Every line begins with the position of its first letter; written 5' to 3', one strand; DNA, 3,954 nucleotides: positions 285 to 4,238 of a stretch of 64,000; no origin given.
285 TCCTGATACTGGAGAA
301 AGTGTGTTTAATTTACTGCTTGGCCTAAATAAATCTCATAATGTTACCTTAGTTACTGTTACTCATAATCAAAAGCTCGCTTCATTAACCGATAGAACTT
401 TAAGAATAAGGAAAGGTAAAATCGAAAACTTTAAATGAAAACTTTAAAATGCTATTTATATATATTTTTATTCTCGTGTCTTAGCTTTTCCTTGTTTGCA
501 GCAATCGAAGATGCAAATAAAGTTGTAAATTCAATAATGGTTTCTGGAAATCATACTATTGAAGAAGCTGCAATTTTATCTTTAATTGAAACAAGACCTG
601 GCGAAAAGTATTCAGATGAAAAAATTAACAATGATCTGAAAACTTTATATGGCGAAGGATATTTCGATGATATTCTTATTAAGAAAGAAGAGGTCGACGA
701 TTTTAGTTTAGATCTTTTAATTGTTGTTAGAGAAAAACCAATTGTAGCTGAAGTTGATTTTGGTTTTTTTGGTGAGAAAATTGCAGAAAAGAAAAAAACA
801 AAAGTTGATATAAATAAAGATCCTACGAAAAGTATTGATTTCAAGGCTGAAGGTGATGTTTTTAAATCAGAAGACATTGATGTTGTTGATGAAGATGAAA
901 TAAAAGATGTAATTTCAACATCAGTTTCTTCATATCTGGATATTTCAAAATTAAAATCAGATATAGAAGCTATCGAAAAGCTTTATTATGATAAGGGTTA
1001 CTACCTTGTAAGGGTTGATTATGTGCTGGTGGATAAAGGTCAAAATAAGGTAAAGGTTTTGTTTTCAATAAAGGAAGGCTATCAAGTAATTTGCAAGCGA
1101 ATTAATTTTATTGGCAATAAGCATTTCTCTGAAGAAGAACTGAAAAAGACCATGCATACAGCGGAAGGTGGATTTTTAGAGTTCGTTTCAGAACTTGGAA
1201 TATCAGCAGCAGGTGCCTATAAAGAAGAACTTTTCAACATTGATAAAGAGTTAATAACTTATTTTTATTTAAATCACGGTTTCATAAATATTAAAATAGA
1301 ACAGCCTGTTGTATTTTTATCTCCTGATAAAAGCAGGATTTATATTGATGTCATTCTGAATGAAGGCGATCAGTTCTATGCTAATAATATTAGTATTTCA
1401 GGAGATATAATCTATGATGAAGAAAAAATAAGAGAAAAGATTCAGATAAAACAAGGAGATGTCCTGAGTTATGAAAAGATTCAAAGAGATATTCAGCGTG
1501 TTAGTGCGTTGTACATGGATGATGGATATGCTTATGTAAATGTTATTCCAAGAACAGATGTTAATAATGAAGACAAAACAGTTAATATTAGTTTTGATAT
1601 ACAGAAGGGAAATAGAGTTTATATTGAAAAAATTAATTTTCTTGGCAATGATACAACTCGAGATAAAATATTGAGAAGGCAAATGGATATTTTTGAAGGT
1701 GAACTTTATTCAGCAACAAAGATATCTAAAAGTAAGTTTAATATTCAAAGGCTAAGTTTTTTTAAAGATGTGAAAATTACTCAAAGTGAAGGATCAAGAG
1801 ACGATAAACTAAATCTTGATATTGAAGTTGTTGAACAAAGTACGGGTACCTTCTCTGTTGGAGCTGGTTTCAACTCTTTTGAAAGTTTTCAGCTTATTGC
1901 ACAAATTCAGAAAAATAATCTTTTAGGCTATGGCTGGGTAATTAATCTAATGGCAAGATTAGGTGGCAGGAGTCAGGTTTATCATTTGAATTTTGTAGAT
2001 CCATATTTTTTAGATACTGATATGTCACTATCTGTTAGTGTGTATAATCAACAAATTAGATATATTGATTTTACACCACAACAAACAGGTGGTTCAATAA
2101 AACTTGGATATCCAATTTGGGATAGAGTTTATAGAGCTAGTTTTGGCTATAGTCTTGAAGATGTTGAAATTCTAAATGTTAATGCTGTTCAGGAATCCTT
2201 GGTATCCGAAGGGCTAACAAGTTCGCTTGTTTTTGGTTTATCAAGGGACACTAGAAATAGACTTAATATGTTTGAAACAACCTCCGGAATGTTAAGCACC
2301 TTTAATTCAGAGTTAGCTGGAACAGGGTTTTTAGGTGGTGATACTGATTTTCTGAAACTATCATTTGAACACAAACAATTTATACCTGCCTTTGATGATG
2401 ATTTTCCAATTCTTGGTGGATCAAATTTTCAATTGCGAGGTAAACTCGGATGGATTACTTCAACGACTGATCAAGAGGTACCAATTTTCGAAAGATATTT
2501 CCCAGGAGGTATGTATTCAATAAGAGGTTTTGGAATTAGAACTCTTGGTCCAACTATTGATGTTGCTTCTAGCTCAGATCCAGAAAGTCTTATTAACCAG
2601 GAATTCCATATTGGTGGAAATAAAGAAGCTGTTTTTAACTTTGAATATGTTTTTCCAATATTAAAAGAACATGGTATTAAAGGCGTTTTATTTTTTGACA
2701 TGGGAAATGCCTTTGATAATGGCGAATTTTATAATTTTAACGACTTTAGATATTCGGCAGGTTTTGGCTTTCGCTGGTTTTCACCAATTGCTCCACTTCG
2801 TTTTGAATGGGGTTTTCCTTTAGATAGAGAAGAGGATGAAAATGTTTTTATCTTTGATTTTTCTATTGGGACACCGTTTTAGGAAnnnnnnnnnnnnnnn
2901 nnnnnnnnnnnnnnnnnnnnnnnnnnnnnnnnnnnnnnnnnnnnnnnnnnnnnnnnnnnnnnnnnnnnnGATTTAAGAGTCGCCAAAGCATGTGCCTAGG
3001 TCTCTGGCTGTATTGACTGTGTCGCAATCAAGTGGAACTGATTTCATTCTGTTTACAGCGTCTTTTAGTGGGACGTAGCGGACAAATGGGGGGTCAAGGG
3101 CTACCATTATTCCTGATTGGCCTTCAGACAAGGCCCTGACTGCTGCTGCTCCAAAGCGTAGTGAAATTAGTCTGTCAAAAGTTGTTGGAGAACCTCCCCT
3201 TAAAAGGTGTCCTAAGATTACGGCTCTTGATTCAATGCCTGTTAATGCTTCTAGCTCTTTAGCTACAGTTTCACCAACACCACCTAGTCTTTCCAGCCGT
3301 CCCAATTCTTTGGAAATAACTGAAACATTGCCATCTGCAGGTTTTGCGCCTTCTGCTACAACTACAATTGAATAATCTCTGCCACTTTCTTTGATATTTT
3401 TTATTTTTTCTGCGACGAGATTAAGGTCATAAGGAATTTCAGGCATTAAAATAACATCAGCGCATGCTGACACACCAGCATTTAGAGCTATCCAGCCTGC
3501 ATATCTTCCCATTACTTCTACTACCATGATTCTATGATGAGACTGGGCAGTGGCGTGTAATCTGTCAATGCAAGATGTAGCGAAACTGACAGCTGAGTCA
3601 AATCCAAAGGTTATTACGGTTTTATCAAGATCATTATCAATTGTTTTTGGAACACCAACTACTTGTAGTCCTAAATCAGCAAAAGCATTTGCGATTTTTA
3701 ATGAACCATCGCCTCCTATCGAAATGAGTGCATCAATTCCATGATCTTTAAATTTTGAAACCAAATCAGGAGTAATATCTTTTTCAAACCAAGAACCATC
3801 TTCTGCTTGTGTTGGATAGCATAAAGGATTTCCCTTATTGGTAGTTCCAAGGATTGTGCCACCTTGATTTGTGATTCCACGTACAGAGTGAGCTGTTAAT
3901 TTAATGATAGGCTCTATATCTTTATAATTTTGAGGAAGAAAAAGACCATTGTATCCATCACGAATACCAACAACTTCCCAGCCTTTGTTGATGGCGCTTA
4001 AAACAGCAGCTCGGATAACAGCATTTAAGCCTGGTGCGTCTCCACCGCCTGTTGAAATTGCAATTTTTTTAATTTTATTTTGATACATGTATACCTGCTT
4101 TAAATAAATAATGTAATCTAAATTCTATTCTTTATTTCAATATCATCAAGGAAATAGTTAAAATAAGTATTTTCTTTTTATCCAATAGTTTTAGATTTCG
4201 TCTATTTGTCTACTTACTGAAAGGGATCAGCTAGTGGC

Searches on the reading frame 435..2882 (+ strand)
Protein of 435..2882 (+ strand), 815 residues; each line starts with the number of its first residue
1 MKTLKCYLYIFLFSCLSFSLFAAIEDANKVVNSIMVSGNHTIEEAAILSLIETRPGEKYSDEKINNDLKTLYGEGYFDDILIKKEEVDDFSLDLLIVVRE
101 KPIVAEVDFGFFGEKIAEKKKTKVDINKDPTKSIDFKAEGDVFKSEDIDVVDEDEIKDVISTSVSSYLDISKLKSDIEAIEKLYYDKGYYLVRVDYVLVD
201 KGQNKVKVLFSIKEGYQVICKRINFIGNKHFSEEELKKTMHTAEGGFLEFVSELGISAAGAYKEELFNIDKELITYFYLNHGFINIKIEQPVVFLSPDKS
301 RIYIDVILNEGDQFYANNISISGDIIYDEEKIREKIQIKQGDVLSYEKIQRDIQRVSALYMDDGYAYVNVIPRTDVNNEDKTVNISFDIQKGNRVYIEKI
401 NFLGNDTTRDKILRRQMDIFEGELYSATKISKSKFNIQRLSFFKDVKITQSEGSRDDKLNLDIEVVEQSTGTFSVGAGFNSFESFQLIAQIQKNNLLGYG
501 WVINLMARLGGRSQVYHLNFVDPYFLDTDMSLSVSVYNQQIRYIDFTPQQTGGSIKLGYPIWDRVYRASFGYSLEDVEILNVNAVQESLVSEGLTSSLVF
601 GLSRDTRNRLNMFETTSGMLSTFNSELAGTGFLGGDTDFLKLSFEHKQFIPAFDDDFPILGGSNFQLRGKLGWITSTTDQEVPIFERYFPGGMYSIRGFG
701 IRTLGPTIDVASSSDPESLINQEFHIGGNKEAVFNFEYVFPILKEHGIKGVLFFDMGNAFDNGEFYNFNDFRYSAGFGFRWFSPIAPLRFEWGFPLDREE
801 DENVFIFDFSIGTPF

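Call 10: search_protein_families(library=pfam, proteins=[window:435-2882:+])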
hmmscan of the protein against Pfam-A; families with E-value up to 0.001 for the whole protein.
window:435-2882:+ (815 aa): 4 families
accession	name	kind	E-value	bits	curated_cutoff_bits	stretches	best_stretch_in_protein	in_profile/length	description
PF01103.29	Omp85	-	4.6e-58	197.7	24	1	495-815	1-325/325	Omp85 superfamily domain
PF07244.20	POTRA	-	5.2e-58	194.1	21.3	5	315-392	2-79/79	Surface antigen variable number repeat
PF08479.16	POTRA_2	-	3.6e-12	46.4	24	0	146-195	9-58/76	POTRA domain, ShlB-type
PF25282.1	POTRA1_3_Toc75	-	0.00041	20.9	27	0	328-387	40-97/99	Toc75-like, POTRA domain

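Call 24: find_homologous_proteins(query=window:435-2882:+, max_evalue=1e-30)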
Query window:435-2882:+ (815 aa): 199 proteins with E <= 1e-30 among 8000 candidates; the best 120 are listed.
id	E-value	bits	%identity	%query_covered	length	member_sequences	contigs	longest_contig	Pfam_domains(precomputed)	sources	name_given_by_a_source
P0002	0.0e+0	1822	100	100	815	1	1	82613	PF08479.17,PF07244.21,PF01103.30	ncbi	ncbi:MAG: outer membrane protein assembly factor BamA [Pseudomonadota bacterium]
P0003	3.0e-200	686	42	99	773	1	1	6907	PF08479.17,PF08478.16,PF07244.21,PF01103.30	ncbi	-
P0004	1.0e-193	664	54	66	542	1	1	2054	PF07244.21,PF01103.30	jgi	jgi:outer membrane protein insertion porin family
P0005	1.5e-192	661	41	97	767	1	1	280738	PF08479.17,PF08478.16,PF07244.21,PF01103.30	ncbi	-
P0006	8.4e-187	642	40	100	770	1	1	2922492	PF08479.17,PF08478.16,PF07244.21,PF01103.30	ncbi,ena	-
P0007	6.3e-172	592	38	97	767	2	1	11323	PF07244.21,PF01103.30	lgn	-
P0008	2.8e-153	531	37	96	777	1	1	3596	PF08479.17,PF08478.16,PF07244.21,PF01103.30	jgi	-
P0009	4.6e-153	530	37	97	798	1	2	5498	PF08479.17,PF08478.16,PF07244.21,PF01103.30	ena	-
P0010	3.3e-149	517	37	99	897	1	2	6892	PF08479.17,PF08478.16,PF07244.21,PF01103.30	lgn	-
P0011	6.9e-147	510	35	96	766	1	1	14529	PF08479.17,PF08478.16,PF07244.21,PF01103.30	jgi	jgi:outer membrane protein insertion porin family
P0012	7.3e-147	509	37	96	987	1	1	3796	PF08479.17,PF07244.21,PF01103.30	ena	-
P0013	1.1e-146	509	35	96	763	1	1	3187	PF08479.17,PF07244.21,PF01103.30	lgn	-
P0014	9.2e-146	506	36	96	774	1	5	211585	PF08479.17,PF08478.16,PF07244.21,PF01103.30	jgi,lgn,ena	-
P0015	2.0e-145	505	36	96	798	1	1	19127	PF08479.17,PF08478.16,PF07244.21,PF01103.30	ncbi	-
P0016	4.2e-144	500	35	99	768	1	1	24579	PF08479.17,PF07244.21,PF01103.30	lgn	-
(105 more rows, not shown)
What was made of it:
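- BamA finds at best 54% (partial) or 42% identity (call 24).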

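Call 25: find_encoding_contigs(protein=P0006, flank=10000, max_places=2)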
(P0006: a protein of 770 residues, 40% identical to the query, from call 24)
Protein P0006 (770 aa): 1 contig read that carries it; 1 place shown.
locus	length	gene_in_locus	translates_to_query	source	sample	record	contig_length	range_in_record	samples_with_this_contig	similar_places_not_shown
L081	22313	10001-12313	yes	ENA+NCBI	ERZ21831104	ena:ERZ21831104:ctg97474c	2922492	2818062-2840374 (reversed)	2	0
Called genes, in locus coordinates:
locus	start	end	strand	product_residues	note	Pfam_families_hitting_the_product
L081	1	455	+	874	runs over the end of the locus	PF07517:SecA_DEAD, PF00270:DEAD (weak), PF01043:SecA_PP_bind, PF21090:P-loop_SecA, PF07516:SecA_SW, PF02810:SEC-C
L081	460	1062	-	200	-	-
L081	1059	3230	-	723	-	PF00580:UvrD-helicase, PF01443:Viral_helicase1 (faint), PF13245:AAA_19, PF13604:AAA_30 (faint), PF13361:UvrD_C, PF13538:UvrD_C_2 (faint), PF21196:PcrA_UvrD_tudor (faint)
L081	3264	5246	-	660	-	PF00912:Transgly, PF00905:Transpeptidase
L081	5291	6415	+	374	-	PF03462:PCRF, PF00472:RF-1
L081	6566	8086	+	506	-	PF01406:tRNA-synt_1e (faint), PF01921:tRNA-synt_1f, PF09334:tRNA-synt_1g (faint), PF19269:Anticodon_2 (weak)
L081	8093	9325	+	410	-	PF12704:MacB_PCD, PF02687:FtsX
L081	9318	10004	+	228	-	PF00005:ABC_tran, PF13304:AAA_21 (faint)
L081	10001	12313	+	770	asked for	PF07244:POTRA, PF08478:POTRA_1 (faint), PF08479:POTRA_2 (faint), PF07244:POTRA, PF01103:Omp85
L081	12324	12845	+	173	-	PF03938:OmpH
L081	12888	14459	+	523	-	PF00884:Sulfatase (faint), PF01663:Phosphodiest, PF01676:Metalloenzyme (weak)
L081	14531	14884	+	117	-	-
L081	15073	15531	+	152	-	-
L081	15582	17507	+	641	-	PF02824:TGS, PF07973:tRNA_SAD, PF00587:tRNA-synt_2b, PF03129:HGTP_anticodon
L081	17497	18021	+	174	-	PF05198:IF3_N, PF00707:IF3_C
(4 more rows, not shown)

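Call 26: find_encoding_contigs(protein=P0005, flank=10000, max_places=2)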
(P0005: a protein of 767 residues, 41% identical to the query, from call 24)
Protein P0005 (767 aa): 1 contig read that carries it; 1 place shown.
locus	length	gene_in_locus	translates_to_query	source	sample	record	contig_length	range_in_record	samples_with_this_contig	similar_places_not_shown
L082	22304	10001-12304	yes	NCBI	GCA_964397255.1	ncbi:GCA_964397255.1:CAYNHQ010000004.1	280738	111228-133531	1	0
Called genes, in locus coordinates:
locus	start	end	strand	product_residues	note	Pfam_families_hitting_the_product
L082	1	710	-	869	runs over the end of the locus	-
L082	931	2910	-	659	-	PF00912:Transgly, PF00905:Transpeptidase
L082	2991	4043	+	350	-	PF03462:PCRF, PF00472:RF-1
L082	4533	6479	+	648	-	PF00092:VWA, PF13519:VWA_2 (weak)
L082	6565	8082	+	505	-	PF01406:tRNA-synt_1e (faint), PF01921:tRNA-synt_1f, PF09334:tRNA-synt_1g (faint)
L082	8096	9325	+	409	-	PF12704:MacB_PCD, PF02687:FtsX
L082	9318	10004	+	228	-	PF00005:ABC_tran, PF13304:AAA_21 (faint)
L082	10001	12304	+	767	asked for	PF07244:POTRA, PF08478:POTRA_1 (faint), PF08479:POTRA_2 (faint), PF07244:POTRA, PF01103:Omp85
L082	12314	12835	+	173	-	PF03938:OmpH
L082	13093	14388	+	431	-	-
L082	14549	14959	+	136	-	-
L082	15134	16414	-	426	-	PF19580:Exo_endo_phos_3, PF03372:Exo_endo_phos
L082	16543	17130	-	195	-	PF00565:SNase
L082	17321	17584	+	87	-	PF02824:TGS (weak)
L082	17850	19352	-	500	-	PF24996:NANM (faint), PF01344:Kelch_1 (faint), PF24681:Kelch_KLHDC2_KLHL20_DRC7, PF24981:Beta-prop_ATRN-LZTR1 (weak), PF13964:Beta-prop_Calicin, PF13415:Beta-prop_FBX42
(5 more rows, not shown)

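Call 27: find_encoding_contigs(protein=P0003, flank=10000, max_places=2)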
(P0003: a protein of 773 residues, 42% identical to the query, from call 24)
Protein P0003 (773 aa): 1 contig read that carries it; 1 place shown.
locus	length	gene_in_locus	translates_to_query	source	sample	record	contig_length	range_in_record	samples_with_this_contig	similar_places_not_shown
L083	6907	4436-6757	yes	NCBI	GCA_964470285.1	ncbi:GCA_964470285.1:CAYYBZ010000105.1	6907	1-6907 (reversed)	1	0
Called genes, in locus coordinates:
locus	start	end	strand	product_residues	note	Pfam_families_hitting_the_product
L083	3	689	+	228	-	?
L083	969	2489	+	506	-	PF01921:tRNA-synt_1f, PF09334:tRNA-synt_1g (faint)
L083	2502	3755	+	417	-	PF12704:MacB_PCD, PF02687:FtsX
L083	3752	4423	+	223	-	PF00005:ABC_tran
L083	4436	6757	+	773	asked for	PF07244:POTRA, PF08478:POTRA_1 (faint), PF08479:POTRA_2 (faint), PF07244:POTRA, PF01103:Omp85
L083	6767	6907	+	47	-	?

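Call 66: find_encoding_contigs(protein=P0004, flank=5000, max_places=2)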
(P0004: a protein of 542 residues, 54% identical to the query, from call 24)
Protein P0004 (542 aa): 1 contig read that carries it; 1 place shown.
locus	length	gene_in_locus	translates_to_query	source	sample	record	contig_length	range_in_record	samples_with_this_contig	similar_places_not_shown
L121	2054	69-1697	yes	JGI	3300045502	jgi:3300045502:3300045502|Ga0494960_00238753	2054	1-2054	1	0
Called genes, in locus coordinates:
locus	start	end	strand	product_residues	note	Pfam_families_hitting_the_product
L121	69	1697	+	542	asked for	PF07244:POTRA, PF01103:Omp85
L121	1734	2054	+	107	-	?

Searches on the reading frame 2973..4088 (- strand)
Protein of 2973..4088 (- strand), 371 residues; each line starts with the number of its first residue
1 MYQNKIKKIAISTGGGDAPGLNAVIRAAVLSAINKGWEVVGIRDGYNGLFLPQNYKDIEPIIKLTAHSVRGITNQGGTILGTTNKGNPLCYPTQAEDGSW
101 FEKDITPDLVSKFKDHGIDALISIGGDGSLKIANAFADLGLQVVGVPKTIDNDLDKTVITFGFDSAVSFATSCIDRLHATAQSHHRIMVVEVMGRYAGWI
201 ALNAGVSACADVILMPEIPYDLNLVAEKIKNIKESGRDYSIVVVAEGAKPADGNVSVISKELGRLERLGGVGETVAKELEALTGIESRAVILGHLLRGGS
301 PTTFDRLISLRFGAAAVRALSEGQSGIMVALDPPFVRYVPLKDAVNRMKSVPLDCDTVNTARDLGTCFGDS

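Call 10: search_protein_families(library=pfam, proteins=[window:2973-4088:-])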
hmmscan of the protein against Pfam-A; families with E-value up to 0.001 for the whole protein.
window:2973-4088:- (371 aa): 1 family
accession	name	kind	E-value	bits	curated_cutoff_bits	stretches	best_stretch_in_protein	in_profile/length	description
PF00365.25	PFK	-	6.1e-99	331.3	30.9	1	8-320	1-277/277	Phosphofructokinase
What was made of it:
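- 2973..4088 (-): ATP-dependent 6-phosphofructokinase gene, co-oriented with the RNA and 310 nt downstream of the terminator. It is the gene that the rival 'leader' explanation would regulate. Pfam PFK, E = 6e-99 (call 10).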

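Call 14: find_related_loci(query=window:2973-4088:-, collection=genome_contigs, flank=6000)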
Query window:2973-4088:- (371 aa) in genome_contigs; peptide patterns used: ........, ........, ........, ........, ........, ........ (x = any residue, [..] = any of these).
600 stretches matched a pattern (row limit reached: there are more); 537 encode a relative of the query (tblastn E <= 1e-3); the best 80 are kept; 80 distinct loci.
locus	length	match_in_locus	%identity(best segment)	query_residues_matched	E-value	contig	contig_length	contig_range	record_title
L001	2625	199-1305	72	1-370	0e+0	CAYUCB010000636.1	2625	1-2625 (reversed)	MAG TPA_asm: uncultured Caldilineaceae bacterium isolate binchicken_co186_200 genome assembly, contig: NODE_73146_length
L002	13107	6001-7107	72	1-370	5e-176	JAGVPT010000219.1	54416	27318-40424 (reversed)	MAG: Bacteroidetes bacterium isolate DeMMO3_9 c_000000022083, whole genome shotgun sequence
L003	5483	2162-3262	71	3-370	2e-178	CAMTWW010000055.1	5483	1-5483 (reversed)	MAG: uncultured Elusimicrobia bacterium isolate G04_MAG_00049 genome assembly, contig: G04_MAG_00049_000000000020, whole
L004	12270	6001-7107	70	1-370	1e-173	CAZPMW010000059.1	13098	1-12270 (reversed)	MAG TPA_asm: uncultured Elusimicrobiaceae bacterium isolate SRP272421_co3_746 genome assembly, contig: NODE_13574_length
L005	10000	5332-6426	69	5-370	3e-172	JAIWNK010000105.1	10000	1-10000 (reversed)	MAG: Anaerolinea sp. isolate M38 contig-93_482.3, whole genome shotgun sequence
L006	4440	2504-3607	69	2-370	1e-175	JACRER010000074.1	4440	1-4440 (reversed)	MAG: Elusimicrobia bacterium isolate NC_groundwater_1704_Pr3_B-0.1um_62_14 SR-2_scaffold_141_3189647, whole genome shotg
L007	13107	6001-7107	69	1-370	3e-170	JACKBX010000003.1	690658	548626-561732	MAG: Ardenticatenaceae bacterium isolate HK-STAS-CHLO-32 HK-STAS-CHLO-32_3, whole genome shotgun sequence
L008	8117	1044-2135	70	6-370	1e-170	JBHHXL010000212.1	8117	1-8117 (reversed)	MAG: Anaerolineae bacterium isolate D_1_bin.6 NODE_4600_length_8117_cov_31.671670, whole genome shotgun sequence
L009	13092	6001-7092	69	6-370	2e-169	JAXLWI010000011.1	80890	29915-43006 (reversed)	MAG: Anaerolineae bacterium isolate STL-CHL19 C2.143.fa-11, whole genome shotgun sequence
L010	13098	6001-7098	69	4-370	6e-169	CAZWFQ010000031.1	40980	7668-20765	MAG TPA_asm: uncultured Anaerolineaceae bacterium isolate SRP192927_co7_404 genome assembly, contig: NODE_1384_length_40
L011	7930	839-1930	69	6-370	2e-168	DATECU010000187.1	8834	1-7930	MAG TPA_asm: Vicinamibacteria bacterium isolate SMAG_U8280 k141_1085545, whole genome shotgun sequence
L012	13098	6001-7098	69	4-370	8e-168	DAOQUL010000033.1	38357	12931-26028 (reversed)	MAG TPA_asm: Anaerolineales bacterium isolate AMR_MDS_1115 NODE_1236_length_38357_cov_11.457600, whole genome shotgun se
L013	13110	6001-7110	68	1-370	2e-167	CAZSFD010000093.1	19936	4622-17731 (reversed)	MAG TPA_asm: uncultured Anaerolineaceae bacterium isolate binchicken_co274_165 genome assembly, contig: NODE_6981_length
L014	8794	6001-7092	70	6-370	3e-167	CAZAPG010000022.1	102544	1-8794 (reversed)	MAG TPA_asm: uncultured Caldilineaceae bacterium isolate binchicken_co350_69 genome assembly, contig: NODE_282_length_10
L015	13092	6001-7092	68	6-370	5e-167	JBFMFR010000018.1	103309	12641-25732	MAG: Chloroflexota bacterium isolate MAG276 MAG276_18, whole genome shotgun sequence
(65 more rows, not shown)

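Call 28: find_homologous_proteins(query=window:2973-4088:-, max_evalue=1e-100)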
Query window:2973-4088:- (371 aa): 7876 proteins with E <= 1e-100 among 8000 candidates; the best 120 are listed.
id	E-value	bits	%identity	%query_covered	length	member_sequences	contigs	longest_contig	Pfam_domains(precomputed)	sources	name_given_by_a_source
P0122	2.1e-243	825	100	100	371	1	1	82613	PF00365.26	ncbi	ncbi:MAG: ATP-dependent 6-phosphofructokinase [Pseudomonadota bacterium]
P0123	1.1e-175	602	74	100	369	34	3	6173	PF00365.26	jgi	jgi:phosphofructokinase-like protein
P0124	1.5e-174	599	74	100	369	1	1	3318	PF00365.26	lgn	-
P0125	9.2e-174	596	74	99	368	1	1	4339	PF00365.26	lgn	-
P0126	2.4e-173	595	74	98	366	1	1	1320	PF00365.26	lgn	-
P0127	3.6e-173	594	73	99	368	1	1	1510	PF00365.26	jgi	jgi:6-phosphofructokinase 1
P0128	6.2e-173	593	72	100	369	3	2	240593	PF00365.26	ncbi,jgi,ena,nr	ncbi:MAG TPA: ATP-dependent 6-phosphofructokinase [Bacteroidota bacterium]|nr:ATP-dependent 6-phosph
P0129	6.4e-173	593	73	100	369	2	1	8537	PF00365.26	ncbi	-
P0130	1.2e-172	592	72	98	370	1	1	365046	PF00365.26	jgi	jgi:phosphofructokinase-like protein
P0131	3.2e-172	591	72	100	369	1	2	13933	PF00365.26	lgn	-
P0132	5.4e-172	590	73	98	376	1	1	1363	PF00365.26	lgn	-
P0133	6.1e-172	590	73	100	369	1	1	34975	PF00365.26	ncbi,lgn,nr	ncbi:MAG: ATP-dependent 6-phosphofructokinase [Ignavibacteriales bacterium]|nr:ATP-dependent 6-phosp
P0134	1.0e-171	589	72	99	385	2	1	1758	PF00365.26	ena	-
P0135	1.3e-171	589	72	99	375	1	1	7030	PF00365.26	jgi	jgi:phosphofructokinase-like protein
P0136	1.5e-171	589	72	99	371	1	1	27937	PF00365.26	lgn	-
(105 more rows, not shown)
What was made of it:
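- PFK plateaus at 74% across unrelated phyla (call 28).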

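Call 64: find_encoding_contigs(protein=P0123, flank=5000, max_places=3)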
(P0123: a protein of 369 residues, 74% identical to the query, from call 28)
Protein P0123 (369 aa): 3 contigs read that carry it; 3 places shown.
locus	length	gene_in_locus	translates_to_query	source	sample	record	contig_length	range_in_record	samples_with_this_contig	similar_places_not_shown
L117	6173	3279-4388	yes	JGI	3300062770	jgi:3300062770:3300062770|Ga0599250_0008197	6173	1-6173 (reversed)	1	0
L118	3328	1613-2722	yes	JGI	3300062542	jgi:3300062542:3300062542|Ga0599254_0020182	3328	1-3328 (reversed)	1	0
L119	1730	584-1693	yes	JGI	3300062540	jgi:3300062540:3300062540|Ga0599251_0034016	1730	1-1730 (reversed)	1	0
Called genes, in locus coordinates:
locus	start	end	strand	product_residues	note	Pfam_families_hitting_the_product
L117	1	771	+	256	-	?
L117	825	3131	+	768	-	PF01547:SBP_bac_1, PF13416:SBP_bac_8, PF00528:BPD_transp_1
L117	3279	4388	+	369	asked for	PF00365:PFK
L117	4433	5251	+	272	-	PF00528:BPD_transp_1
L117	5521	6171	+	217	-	?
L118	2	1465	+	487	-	?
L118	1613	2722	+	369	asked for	PF00365:PFK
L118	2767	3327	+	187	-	?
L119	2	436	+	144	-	?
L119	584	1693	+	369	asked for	PF00365:PFK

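Call 65: find_encoding_contigs(protein=P0125, flank=5000, max_places=2)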
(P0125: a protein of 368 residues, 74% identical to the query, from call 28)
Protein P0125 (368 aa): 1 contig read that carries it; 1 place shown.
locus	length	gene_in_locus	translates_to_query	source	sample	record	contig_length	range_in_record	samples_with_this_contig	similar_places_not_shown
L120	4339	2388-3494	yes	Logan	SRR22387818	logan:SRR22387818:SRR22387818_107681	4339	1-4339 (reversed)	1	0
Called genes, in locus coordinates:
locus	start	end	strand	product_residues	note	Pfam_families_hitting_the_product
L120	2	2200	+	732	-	?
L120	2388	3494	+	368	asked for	PF00365:PFK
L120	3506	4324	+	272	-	PF00528:BPD_transp_1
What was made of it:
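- Tried and rejected: The 74% PFK homologues sit inside ABC-transporter operons (calls 64, 65).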
